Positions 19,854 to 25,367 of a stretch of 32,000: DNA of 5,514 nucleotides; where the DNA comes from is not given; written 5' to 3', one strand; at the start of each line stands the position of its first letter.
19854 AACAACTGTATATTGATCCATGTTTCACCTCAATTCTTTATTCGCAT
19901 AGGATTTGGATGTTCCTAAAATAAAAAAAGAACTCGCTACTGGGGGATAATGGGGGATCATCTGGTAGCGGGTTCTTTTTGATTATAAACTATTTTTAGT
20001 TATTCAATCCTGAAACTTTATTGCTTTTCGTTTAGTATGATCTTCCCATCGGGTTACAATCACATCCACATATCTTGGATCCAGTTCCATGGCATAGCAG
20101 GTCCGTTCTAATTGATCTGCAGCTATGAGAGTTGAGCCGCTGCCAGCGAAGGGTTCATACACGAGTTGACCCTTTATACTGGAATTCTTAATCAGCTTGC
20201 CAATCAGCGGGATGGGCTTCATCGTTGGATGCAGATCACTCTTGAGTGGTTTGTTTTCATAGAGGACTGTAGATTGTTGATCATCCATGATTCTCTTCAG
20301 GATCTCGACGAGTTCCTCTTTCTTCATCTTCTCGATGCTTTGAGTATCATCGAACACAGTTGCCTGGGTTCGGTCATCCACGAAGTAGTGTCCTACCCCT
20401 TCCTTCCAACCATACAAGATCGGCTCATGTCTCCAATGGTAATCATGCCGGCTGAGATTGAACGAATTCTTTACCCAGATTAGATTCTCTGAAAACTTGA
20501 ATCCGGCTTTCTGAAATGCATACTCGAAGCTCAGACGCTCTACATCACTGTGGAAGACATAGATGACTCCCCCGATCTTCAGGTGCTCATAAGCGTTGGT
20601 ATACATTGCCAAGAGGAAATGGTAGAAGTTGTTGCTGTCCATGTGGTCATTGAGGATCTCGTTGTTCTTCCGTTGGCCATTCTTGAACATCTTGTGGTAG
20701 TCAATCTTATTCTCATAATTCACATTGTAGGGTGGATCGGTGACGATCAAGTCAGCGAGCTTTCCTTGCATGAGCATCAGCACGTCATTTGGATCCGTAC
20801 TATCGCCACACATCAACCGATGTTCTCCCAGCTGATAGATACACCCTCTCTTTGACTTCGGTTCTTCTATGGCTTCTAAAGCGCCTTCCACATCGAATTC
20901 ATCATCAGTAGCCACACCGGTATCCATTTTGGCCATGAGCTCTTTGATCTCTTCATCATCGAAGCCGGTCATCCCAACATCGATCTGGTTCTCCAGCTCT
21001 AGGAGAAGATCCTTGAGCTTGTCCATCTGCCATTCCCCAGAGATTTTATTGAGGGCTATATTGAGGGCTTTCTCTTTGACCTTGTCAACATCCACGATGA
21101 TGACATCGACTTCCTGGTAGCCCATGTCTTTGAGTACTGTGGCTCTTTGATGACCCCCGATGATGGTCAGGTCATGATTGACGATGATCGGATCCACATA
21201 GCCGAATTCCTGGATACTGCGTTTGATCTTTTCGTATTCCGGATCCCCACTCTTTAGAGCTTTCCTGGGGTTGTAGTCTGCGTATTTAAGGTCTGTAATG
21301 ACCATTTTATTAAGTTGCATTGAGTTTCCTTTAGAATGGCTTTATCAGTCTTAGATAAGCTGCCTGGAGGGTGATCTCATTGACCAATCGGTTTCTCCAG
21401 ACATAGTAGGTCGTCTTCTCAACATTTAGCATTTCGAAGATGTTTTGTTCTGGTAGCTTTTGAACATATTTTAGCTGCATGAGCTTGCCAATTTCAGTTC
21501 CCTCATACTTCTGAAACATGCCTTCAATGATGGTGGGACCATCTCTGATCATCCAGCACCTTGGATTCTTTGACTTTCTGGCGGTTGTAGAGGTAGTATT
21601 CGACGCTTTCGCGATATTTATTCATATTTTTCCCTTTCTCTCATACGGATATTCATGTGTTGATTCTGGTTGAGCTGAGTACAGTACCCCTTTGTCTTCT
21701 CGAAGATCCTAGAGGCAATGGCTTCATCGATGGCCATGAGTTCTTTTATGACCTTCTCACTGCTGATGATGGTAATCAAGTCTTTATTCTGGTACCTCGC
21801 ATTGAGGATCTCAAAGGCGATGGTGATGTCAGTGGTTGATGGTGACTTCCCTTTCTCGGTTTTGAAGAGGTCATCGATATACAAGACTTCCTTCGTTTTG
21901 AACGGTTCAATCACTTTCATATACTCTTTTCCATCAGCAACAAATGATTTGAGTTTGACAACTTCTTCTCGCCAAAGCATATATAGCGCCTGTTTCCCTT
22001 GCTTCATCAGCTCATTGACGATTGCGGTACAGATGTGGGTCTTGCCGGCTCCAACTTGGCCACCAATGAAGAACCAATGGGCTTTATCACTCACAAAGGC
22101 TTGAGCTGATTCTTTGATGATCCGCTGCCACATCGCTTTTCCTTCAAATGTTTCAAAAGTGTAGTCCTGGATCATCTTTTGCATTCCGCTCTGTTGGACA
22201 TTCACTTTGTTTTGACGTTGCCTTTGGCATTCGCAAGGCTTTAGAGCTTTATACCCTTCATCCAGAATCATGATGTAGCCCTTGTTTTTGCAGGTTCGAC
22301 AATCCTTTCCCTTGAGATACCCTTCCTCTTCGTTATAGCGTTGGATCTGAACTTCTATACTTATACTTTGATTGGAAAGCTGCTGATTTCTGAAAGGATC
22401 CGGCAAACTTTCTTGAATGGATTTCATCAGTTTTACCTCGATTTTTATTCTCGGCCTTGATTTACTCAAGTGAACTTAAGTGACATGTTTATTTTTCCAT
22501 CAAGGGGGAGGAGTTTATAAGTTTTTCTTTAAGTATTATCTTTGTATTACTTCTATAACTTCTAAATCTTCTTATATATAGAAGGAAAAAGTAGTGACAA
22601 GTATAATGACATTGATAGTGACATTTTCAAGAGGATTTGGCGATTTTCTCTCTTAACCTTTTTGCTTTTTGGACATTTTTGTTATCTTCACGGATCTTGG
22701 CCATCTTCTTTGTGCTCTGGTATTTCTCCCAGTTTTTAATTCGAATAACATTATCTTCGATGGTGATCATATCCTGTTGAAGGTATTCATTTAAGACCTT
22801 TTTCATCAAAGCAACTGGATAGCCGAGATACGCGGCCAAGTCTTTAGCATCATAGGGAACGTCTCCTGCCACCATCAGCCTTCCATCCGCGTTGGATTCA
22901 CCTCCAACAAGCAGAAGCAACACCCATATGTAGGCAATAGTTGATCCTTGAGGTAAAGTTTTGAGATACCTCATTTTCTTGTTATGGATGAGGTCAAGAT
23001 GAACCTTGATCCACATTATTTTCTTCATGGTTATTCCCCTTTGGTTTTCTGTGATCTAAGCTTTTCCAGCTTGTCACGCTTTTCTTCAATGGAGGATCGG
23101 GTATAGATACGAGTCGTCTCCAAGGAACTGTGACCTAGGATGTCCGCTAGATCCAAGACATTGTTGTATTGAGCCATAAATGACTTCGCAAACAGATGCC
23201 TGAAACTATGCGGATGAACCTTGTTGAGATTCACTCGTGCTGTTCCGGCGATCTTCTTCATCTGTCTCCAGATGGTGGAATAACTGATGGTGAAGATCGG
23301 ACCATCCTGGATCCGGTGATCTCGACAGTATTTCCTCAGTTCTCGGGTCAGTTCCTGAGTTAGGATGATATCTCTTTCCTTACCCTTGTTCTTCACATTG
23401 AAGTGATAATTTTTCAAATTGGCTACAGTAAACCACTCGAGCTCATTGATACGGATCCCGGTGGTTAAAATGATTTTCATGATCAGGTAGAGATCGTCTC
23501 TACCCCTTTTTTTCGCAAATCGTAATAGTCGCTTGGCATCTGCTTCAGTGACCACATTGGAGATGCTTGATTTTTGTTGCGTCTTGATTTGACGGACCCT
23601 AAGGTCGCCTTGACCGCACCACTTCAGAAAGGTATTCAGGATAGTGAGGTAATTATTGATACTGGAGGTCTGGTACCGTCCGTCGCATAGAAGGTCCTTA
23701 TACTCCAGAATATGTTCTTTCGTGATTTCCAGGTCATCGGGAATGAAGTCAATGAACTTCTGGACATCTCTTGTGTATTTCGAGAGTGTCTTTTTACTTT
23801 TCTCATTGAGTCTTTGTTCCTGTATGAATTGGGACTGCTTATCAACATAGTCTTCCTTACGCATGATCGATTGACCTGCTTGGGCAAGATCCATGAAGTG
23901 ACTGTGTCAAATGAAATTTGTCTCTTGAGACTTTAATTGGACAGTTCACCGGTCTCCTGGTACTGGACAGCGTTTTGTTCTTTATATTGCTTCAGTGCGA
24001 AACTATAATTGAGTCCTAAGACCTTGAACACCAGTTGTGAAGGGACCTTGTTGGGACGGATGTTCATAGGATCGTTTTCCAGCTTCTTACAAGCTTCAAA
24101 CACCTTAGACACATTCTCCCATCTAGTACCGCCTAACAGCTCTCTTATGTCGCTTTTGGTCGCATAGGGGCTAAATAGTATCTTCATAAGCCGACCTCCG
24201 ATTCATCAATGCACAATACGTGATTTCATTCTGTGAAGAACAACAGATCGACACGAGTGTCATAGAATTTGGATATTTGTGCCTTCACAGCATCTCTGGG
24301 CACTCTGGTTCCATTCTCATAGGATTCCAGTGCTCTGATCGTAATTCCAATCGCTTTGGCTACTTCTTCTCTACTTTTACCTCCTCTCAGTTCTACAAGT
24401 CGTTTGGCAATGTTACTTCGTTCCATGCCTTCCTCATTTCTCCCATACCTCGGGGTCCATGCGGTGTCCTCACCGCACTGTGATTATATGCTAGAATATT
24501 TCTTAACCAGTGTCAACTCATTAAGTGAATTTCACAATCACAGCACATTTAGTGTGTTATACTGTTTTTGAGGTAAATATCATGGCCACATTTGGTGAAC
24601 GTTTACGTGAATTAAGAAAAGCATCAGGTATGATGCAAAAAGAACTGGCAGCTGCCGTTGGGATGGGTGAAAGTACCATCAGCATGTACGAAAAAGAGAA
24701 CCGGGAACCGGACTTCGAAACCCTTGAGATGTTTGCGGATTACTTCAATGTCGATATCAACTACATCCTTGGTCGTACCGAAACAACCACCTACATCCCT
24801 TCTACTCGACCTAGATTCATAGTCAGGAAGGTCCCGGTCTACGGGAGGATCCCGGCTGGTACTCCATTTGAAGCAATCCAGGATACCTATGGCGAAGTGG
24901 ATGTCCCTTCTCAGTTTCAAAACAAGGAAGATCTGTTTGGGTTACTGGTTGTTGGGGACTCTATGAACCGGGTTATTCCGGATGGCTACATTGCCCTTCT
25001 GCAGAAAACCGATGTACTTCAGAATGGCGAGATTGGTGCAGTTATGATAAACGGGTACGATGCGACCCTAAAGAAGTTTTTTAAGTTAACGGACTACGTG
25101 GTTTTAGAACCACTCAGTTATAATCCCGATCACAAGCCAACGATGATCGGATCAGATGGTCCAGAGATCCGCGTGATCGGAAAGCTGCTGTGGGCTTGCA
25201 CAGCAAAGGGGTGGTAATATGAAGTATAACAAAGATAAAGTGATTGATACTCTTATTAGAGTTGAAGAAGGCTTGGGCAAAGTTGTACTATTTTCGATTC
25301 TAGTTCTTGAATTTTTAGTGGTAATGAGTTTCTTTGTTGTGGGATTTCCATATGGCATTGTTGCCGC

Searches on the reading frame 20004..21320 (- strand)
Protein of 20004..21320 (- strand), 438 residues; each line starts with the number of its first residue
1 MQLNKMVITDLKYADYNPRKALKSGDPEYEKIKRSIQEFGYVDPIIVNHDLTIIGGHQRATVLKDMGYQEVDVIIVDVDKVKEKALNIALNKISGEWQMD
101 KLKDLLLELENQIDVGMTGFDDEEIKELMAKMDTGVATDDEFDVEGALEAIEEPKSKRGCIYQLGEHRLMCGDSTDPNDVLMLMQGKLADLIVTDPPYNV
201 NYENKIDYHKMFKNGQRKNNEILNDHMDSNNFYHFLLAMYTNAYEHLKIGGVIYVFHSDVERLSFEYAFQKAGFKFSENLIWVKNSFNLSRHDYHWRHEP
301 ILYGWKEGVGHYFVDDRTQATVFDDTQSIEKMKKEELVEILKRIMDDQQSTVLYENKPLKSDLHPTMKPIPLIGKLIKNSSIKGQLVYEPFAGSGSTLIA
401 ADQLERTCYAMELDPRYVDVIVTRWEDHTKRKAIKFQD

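Call 3: search_protein_families(library=pfam, proteins=[window:20004-21320:-], max_evalue=0.1)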
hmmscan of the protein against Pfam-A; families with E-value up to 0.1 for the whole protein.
window:20004-21320:- (438 aa): 7 families
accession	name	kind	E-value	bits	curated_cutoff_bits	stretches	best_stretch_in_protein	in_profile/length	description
PF01555.25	N6_N4_Mtase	-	1.2e-33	117.4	26.7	1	190-421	2-219/221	DNA methylase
PF02195.25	ParB_N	-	1.5e-06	28.6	26.3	1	2-83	2-85/95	ParB N-terminal domain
PF02086.21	MethyltransfD12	-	0.00034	20.9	22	0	371-404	10-41/253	D12 class N6 adenine-specific DNA methyltransferase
PF01170.24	UPF0020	-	0.0011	19.2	22.3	0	180-221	112-154/197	RMKL-like, methyltransferase domain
PF00534.26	Glycos_transf_1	-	0.014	15.3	26.4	1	70-136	29-97/172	Glycosyl transferases group 1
PF21105.3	DyP_N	-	0.041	14.4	27.5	1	209-264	89-137/163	DyP dimeric alpha+beta barrel domain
PF00025.27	Arf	-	0.058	13.3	22.3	0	54-130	65-141/174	ADP-ribosylation factor family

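Call 4: search_protein_families(library=padloc, proteins=[window:20004-21320:-], max_evalue=0.1)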
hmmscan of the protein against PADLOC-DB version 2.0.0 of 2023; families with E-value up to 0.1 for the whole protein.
window:20004-21320:- (438 aa): 53 families (the best 25 are shown)
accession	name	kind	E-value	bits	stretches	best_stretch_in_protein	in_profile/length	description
PDLC03229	MTase_II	-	1.1e-127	424.5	2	2-341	9-342/436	Type II methyltransferase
PDLC03371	MTase_II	-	6.9e-39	131.9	1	175-430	16-257/260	Type II methyltransferase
PDLC03299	MTase_II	-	8.4e-24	82.6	1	165-426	13-258/296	Type II methyltransferase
PDLC03353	MTase_II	-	7.8e-22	76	1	179-426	18-251/260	Type II methyltransferase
PDLC03308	MTase_II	-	2.6e-19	67.5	1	53-424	70-393/419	Type II methyltransferase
PDLC03216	MTase_II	-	2.7e-16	57.5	1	179-430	21-260/364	Type II methyltransferase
PDLC03228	MTase_II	-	2e-14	52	2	363-421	143-201/227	Type II methyltransferase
PDLC03265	MTase_II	-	2.5e-14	51.5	1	325-427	226-330/333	Type II methyltransferase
PDLC03302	MTase_II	-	3.7e-14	50.4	1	181-426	16-261/626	Type II methyltransferase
PDLC03738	oMTase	-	4.1e-14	50.1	1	181-427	32-267/376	orphan methyltransferase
PDLC03354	MTase_II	-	4.4e-14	50.3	2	354-429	311-386/425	Type II methyltransferase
PDLC03350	MTase_II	-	8.3e-14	49.7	1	180-432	67-302/312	Type II methyltransferase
PDLC03387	MTase_II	-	1.4e-13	48.7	1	266-427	132-277/289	Type II methyltransferase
PDLC03339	MTase_II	-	1.6e-12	44.9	1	364-430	210-276/399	Type II methyltransferase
PDLC03251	MTase_II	-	2.5e-12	44.6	1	341-434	177-275/282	Type II methyltransferase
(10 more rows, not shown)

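Call 6: search_protein_families(library=phrogs, proteins=[window:20004-21320:-], max_evalue=0.01)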
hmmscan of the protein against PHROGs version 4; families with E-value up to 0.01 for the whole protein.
window:20004-21320:- (438 aa): 33 families (the best 25 are shown)
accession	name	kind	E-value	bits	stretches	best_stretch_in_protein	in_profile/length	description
phrog_498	-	other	8.8e-154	514.4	1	1-436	33-431/633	DNA methyltransferase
phrog_620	-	DNA, RNA and nucleotide metabolism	4.6e-44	152.1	1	1-152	7-149/217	ParB-like partition protein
phrog_67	-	other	4.1e-42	146.2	1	161-433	118-351/743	DNA methyltransferase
phrog_8071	-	DNA, RNA and nucleotide metabolism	3.5e-32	113.1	1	1-207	5-212/389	ParB-like partition protein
phrog_23085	-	unknown function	1.2e-28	100.5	1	346-432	21-112/138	-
phrog_9353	-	unknown function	1.2e-27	98.4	1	10-194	18-167/245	-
phrog_3008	-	other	4.9e-24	85.9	1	334-435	118-221/244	DNA methyltransferase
phrog_723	-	DNA, RNA and nucleotide metabolism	1.7e-19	71.5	1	8-145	18-158/223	ParB-like partition protein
phrog_15396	-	DNA, RNA and nucleotide metabolism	1.8e-17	65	1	26-140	24-143/258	ParB-like partition nuclease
phrog_940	-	DNA, RNA and nucleotide metabolism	8e-15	55.9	1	2-133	5-135/388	nuclease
phrog_5475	-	unknown function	3.7e-13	50.1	1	6-102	6-96/458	-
phrog_18293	-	other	4.8e-13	50.1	1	345-434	27-116/119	methyltransferase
phrog_930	-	DNA, RNA and nucleotide metabolism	2.7e-12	48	1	26-137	27-140/223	ParB-like partition protein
phrog_18056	-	DNA, RNA and nucleotide metabolism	1.3e-11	45.1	1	1-153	1-139/387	ParB-like partition nuclease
phrog_2159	-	DNA, RNA and nucleotide metabolism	2.5e-09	38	1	7-129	65-201/365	ParB-like partition protein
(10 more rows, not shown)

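Call 7: search_protein_families(library=ncbifam, proteins=[window:20004-21320:-], max_evalue=0.01)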
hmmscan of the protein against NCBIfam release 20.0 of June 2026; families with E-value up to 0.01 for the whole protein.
window:20004-21320:- (438 aa): 5 families
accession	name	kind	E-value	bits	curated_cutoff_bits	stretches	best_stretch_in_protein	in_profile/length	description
NF050803.1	DnaMtaseCcrMCaul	equivalog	3.6e-16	59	830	1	179-430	13-252/350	adenine-specific DNA-methyltransferase CcrM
NF008572.0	PRK11524.1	equivalog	6.3e-14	51.8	292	1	167-431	15-262/294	adenine-specific DNA-methyltransferase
NF010253.0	PRK13699.1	subfamily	1.6e-12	47.6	244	1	362-422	142-202/226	DNA methyltransferase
TIGR04285.1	nucleoid_noc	exception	1.1e-06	28.2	315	1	4-84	3-84/255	nucleoid occlusion protein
TIGR00180.1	parB_part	domain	0.00057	19.7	58.45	1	7-89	9-95/186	ParB/RepB/Spo0J family partition protein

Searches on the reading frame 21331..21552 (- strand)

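Call 6: search_protein_families(library=phrogs, proteins=[window:21331-21552:-], max_evalue=0.01)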
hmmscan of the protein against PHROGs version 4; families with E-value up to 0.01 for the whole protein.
window:21331-21552:- (73 aa): 1 family
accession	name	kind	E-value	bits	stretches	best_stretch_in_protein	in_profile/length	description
phrog_36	-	transcription regulation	0.0012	19.5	1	23-61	146-184/220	transcriptional regulator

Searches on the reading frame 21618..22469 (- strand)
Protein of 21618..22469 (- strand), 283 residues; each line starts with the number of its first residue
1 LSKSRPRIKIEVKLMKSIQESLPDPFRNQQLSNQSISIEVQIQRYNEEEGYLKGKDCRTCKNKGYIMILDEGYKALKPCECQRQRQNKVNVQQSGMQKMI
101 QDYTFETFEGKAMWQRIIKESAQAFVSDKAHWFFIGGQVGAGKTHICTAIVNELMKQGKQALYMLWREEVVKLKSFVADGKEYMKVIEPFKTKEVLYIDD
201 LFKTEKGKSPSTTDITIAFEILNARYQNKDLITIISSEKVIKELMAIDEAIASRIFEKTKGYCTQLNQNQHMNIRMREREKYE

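Call 6: search_protein_families(library=phrogs, proteins=[window:21618-22469:-], max_evalue=0.01)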
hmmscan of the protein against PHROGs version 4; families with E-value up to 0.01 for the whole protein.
window:21618-22469:- (283 aa): 6 families
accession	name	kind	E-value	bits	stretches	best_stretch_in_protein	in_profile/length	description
phrog_50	-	DNA, RNA and nucleotide metabolism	1.3e-38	134.5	1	11-266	237-503/570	DnaC-like helicase loader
phrog_3277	-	DNA, RNA and nucleotide metabolism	1.2e-13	52.2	1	126-276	6-154/168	DnaC-like helicase loader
phrog_325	-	DNA, RNA and nucleotide metabolism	5.1e-05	22.7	1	79-159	439-519/986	Dda-like helicase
phrog_27475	-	unknown function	0.00041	19.9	1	66-258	380-567/599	-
phrog_2630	-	unknown function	0.00052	20.4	1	114-160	17-61/326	-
phrog_26922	-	DNA, RNA and nucleotide metabolism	0.0006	21.4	1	190-262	9-77/92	DnaC-like helicase loader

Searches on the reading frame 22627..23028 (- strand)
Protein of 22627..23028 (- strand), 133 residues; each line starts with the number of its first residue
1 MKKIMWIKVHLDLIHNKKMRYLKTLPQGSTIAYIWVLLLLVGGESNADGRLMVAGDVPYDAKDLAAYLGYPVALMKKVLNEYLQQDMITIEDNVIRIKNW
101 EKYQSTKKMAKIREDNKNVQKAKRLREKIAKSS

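Call 20: search_protein_families(library=pfam, proteins=[window:22627-23028:-], max_evalue=0.001)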
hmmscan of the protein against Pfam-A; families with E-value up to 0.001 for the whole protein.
window:22627-23028:- (133 aa): 1 family
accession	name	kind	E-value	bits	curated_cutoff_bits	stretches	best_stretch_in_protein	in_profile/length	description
PF09681.16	Phage_rep_org_N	-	1.5e-26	93.2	23.3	1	6-123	1-119/121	N-terminal phage replisome organiser (Phage_rep_org_N)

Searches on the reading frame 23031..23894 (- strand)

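Call 20: search_protein_families(library=pfam, proteins=[window:23031-23894:-], max_evalue=0.001)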
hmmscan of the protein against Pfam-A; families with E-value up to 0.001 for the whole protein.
window:23031-23894:- (287 aa): 4 families
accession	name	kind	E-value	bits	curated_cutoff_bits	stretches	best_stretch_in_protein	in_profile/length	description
PF00589.27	Phage_integrase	-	1.4e-18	67.7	27.1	1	114-268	2-169/172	Phage integrase family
PF13495.12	Phage_int_SAM_4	-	2.7e-07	31.3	27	1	22-93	4-78/85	Phage integrase, N-terminal SAM-like domain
PF02899.23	Phage_int_SAM_1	-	7.8e-06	26.5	22.3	1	28-92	9-78/83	Phage integrase, N-terminal SAM-like domain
PF13102.12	Phage_int_SAM_5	-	0.00062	20.5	22.3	0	22-92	8-81/98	Phage integrase SAM-like domain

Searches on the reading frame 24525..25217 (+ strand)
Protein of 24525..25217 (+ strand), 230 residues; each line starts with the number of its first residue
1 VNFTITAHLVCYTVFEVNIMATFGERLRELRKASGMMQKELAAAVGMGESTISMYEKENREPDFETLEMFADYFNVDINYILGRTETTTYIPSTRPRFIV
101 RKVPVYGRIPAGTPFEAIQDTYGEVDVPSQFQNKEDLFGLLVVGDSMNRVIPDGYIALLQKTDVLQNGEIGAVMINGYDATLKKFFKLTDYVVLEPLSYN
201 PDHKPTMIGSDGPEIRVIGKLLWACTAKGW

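Call 20: search_protein_families(library=pfam, proteins=[window:24525-25217:+], max_evalue=0.001)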
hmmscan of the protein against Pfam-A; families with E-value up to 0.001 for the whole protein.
window:24525-25217:+ (230 aa): 5 families
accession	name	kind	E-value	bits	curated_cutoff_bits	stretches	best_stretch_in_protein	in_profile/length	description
PF00717.28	Peptidase_S24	-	4.9e-21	75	23.3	1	104-221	1-115/116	Peptidase S24-like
PF01381.28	HTH_3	-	1.8e-14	53.9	23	1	27-81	1-55/55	Helix-turn-helix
PF13560.12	HTH_31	-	4.5e-11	43.3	27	1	23-77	2-57/64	Helix-turn-helix domain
PF12844.13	HTH_19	-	4.7e-11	42.9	30.2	1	24-82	1-59/64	Helix-turn-helix domain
PF13443.12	HTH_26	-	1.3e-08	35.4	22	1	26-79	1-55/63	Cro/C1-type HTH DNA-binding domain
